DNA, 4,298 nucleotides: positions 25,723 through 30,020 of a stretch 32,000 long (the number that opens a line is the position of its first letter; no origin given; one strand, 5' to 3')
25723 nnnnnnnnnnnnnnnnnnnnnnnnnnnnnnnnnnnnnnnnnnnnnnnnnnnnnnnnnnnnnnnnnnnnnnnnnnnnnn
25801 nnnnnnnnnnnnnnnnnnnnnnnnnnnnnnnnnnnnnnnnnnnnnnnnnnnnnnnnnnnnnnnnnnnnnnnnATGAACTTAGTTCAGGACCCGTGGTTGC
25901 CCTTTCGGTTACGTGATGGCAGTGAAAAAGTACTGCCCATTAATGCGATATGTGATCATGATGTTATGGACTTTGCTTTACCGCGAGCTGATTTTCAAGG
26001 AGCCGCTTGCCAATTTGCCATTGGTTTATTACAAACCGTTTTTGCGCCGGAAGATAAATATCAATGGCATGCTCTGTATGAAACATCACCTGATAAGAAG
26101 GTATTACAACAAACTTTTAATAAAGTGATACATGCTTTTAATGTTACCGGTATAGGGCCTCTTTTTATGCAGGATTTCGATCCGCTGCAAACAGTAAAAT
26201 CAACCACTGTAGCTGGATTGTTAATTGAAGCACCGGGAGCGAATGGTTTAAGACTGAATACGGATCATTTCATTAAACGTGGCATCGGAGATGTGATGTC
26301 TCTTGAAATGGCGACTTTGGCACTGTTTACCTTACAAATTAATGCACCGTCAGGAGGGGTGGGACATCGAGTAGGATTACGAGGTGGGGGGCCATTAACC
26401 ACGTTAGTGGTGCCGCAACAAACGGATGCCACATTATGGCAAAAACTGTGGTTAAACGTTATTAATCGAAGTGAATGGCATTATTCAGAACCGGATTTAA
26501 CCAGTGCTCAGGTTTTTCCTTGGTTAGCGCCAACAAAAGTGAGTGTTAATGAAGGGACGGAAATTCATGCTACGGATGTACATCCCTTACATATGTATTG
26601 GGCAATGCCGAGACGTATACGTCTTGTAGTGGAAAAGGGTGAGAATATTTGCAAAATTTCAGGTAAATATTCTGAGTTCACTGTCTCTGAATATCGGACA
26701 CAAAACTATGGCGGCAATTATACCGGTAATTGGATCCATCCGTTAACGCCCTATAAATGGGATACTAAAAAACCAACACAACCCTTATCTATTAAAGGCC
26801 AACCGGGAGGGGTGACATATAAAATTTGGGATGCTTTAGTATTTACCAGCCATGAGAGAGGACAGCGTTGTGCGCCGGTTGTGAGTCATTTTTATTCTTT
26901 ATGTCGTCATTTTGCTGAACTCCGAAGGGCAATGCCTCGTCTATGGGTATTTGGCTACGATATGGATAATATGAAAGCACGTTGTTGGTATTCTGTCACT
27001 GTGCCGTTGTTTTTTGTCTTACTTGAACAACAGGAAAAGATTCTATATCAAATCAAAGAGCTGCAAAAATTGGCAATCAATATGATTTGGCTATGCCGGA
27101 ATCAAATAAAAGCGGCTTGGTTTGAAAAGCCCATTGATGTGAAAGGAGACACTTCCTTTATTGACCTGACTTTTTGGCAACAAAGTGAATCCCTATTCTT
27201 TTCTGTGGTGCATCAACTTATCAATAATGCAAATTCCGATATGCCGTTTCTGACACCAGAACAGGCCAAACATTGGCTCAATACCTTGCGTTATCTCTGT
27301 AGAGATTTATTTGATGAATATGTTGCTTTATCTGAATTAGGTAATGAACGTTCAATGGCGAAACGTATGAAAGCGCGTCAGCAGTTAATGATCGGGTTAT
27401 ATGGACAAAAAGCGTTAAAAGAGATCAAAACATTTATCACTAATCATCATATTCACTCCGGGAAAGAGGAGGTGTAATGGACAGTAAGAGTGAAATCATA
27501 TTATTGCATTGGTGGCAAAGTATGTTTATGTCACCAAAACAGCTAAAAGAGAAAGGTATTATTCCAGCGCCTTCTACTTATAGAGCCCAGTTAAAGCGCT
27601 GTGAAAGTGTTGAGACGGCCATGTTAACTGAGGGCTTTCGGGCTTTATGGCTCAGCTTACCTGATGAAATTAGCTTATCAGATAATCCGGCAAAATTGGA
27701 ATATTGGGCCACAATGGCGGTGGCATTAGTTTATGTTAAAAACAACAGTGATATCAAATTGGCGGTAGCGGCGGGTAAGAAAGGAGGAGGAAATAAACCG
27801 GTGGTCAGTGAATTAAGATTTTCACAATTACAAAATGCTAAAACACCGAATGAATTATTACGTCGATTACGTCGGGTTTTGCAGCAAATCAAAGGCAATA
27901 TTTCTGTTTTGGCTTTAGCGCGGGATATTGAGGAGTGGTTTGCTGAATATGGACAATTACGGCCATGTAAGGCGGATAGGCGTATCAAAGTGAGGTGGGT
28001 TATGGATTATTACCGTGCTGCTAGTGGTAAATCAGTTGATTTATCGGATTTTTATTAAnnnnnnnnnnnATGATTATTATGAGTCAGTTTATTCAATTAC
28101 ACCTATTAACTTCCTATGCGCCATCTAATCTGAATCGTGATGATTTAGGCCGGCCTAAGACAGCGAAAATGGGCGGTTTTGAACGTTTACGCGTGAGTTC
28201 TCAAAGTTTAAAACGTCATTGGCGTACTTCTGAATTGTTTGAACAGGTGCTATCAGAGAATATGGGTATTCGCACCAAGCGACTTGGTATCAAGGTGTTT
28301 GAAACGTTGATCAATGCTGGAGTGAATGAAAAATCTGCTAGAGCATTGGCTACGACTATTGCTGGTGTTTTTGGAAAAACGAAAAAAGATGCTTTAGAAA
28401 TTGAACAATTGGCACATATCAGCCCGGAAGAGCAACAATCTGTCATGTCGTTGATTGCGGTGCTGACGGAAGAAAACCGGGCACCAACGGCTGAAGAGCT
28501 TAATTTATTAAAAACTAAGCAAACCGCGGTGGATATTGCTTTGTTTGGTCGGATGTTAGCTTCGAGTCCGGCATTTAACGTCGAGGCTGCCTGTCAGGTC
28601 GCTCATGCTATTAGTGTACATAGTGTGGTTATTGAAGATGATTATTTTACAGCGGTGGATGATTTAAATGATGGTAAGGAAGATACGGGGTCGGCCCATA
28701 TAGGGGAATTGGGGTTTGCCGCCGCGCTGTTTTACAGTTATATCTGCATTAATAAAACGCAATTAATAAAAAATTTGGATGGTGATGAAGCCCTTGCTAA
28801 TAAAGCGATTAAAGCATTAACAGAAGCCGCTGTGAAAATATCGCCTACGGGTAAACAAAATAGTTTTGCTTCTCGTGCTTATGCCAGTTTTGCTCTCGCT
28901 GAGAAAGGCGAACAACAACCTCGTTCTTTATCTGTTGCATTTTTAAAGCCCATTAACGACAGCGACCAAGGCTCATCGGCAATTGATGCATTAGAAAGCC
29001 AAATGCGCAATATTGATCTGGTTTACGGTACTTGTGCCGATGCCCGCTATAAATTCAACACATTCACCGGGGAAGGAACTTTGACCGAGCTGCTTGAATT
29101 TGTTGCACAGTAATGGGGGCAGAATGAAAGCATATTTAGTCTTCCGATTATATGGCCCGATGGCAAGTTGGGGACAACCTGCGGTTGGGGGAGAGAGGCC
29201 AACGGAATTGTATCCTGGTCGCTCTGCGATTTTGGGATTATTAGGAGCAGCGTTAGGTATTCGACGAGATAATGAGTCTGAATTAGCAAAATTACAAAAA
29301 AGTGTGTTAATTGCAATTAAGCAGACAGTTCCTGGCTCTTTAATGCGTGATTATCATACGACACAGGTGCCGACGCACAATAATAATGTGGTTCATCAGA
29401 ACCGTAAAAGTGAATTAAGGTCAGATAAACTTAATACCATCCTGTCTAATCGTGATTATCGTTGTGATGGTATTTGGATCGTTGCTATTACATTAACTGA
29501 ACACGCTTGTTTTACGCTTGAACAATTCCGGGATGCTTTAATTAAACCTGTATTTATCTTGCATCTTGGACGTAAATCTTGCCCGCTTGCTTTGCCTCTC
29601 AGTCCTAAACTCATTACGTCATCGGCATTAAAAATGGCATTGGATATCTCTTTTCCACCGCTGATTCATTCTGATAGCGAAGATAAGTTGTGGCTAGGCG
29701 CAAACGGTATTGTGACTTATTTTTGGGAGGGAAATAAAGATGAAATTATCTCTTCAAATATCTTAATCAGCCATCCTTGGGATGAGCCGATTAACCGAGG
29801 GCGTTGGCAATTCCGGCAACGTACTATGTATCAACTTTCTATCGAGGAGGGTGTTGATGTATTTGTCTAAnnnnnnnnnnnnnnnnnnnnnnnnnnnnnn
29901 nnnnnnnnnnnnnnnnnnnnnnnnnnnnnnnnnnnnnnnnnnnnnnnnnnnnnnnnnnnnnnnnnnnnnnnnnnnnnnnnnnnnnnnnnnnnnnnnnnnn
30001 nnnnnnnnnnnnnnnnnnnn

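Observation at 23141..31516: Type I-E CRISPR-Cas with apparently intact interference and processing genes but no adaptation module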

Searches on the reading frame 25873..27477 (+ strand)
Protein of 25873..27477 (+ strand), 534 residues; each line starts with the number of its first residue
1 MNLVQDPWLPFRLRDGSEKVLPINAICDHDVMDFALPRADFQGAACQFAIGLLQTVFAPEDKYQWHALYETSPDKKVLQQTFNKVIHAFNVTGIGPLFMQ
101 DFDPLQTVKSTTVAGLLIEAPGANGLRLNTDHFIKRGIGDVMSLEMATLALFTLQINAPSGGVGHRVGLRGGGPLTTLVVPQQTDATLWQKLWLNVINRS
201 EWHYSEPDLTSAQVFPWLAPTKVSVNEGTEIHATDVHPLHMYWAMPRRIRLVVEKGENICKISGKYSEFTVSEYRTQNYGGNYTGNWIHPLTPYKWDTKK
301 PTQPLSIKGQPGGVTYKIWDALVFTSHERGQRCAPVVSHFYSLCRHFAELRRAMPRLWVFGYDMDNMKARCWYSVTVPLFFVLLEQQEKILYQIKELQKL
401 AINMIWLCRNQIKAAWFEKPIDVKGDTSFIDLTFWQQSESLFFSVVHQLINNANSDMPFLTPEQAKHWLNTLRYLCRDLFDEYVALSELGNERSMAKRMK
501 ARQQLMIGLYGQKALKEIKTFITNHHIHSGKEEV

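Call 5: search_protein_families(library=ncbifam, proteins=[window:25873-27477:+])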
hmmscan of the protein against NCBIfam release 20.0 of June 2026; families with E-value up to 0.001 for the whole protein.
window:25873-27477:+ (534 aa): 2 families
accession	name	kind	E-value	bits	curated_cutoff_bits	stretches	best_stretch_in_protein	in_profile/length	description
TIGR02547.1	casA_cse1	equivalog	6.9e-173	576.2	70.05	1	2-514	1-503/504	type I-E CRISPR-associated protein Cse1/CasA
NF007247.0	PRK09693.1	equivalog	4.3e-32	111.5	576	1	1-303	1-293/502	type I-E CRISPR-associated protein Cse1/CasA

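Call 6: search_protein_families(library=pfam, proteins=[window:25873-27477:+])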
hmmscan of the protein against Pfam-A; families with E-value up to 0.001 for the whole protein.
window:25873-27477:+ (534 aa): 1 family
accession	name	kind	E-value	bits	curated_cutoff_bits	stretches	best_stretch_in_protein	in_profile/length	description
PF09481.15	CRISPR_Cse1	-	1.8e-117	393.7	24.7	1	2-479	1-450/450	CRISPR-associated protein Cse1 (CRISPR_cse1)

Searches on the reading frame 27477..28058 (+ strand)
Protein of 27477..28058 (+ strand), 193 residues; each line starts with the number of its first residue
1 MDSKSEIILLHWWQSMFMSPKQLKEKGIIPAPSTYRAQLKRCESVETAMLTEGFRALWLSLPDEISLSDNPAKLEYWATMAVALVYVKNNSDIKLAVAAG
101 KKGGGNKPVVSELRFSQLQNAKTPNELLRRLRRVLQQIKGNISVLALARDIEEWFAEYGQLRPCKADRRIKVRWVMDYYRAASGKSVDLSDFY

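Call 5: search_protein_families(library=ncbifam, proteins=[window:27477-28058:+])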
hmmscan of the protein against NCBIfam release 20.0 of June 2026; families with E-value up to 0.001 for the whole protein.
window:27477-28058:+ (193 aa): 1 family
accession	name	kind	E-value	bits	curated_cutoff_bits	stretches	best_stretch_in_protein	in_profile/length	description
TIGR02548.2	casB_cse2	equivalog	1.3e-31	110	28.5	1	8-182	1-167/167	type I-E CRISPR-associated protein Cse2/CasB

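Call 6: search_protein_families(library=pfam, proteins=[window:27477-28058:+])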
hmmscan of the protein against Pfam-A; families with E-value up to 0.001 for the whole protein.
window:27477-28058:+ (193 aa): 1 family
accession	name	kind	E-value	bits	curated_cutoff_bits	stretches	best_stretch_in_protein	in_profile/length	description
PF09485.15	CRISPR_Cse2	-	5e-22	79.3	24.6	1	36-179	2-137/137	CRISPR-associated protein Cse2 (CRISPR_cse2)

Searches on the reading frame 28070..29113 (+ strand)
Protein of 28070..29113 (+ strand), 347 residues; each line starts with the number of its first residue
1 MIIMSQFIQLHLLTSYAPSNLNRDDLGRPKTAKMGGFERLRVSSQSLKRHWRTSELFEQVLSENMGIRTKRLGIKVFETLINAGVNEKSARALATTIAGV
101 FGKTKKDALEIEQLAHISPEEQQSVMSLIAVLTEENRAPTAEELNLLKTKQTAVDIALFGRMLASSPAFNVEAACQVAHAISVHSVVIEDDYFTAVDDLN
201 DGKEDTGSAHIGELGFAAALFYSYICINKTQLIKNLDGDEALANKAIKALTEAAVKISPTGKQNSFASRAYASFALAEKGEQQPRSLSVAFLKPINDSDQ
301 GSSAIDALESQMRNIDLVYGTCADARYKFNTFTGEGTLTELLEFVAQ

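Call 5: search_protein_families(library=ncbifam, proteins=[window:28070-29113:+])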
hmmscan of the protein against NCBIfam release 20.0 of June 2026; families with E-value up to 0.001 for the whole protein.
window:28070-29113:+ (347 aa): 1 family
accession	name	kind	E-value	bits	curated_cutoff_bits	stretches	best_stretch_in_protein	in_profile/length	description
TIGR01869.1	casC_Cse4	exception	9.1e-101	338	178.05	1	6-319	1-325/325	type I-E CRISPR-associated protein Cas7/Cse4/CasC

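Call 6: search_protein_families(library=pfam, proteins=[window:28070-29113:+])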
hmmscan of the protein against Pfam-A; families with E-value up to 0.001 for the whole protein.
window:28070-29113:+ (347 aa): 1 family
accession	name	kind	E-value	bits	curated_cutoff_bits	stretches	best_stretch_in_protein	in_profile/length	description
PF09344.15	Cas_CT1975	-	1.5e-102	344.2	26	1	8-326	1-330/361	CT1975-like protein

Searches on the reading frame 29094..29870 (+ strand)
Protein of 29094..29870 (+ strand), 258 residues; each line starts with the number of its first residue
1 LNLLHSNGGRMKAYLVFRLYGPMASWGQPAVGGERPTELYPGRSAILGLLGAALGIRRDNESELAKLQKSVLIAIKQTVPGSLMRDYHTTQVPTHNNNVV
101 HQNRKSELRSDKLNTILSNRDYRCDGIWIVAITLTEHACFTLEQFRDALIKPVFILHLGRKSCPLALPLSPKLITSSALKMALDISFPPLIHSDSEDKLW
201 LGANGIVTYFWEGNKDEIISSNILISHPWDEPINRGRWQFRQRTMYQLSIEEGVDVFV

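Call 5: search_protein_families(library=ncbifam, proteins=[window:29094-29870:+])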
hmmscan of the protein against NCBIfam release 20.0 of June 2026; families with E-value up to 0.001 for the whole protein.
window:29094-29870:+ (258 aa): 3 families
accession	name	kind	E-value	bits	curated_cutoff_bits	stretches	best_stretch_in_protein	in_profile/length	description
TIGR01868.1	casD_Cas5e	equivalog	6.3e-50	170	68.95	1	14-246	2-228/230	type I-E CRISPR-associated protein Cas5/CasD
TIGR02593.1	CRISPR_cas5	subfamily_domain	9e-16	57.4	17.8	1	14-56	1-43/43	CRISPR-associated protein Cas5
TIGR02592.1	cas_Cas5h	exception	8.9e-06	25.6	97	1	15-126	3-111/241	type I-B CRISPR-associated protein Cas5b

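Call 6: search_protein_families(library=pfam, proteins=[window:29094-29870:+])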
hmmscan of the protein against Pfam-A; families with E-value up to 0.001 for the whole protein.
window:29094-29870:+ (258 aa): 1 family
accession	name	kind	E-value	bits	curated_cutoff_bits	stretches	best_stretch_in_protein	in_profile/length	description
PF09704.15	Cas_Cas5d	-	3.5e-51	174.7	23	1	14-246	1-217/217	CRISPR-associated protein (Cas_Cas5)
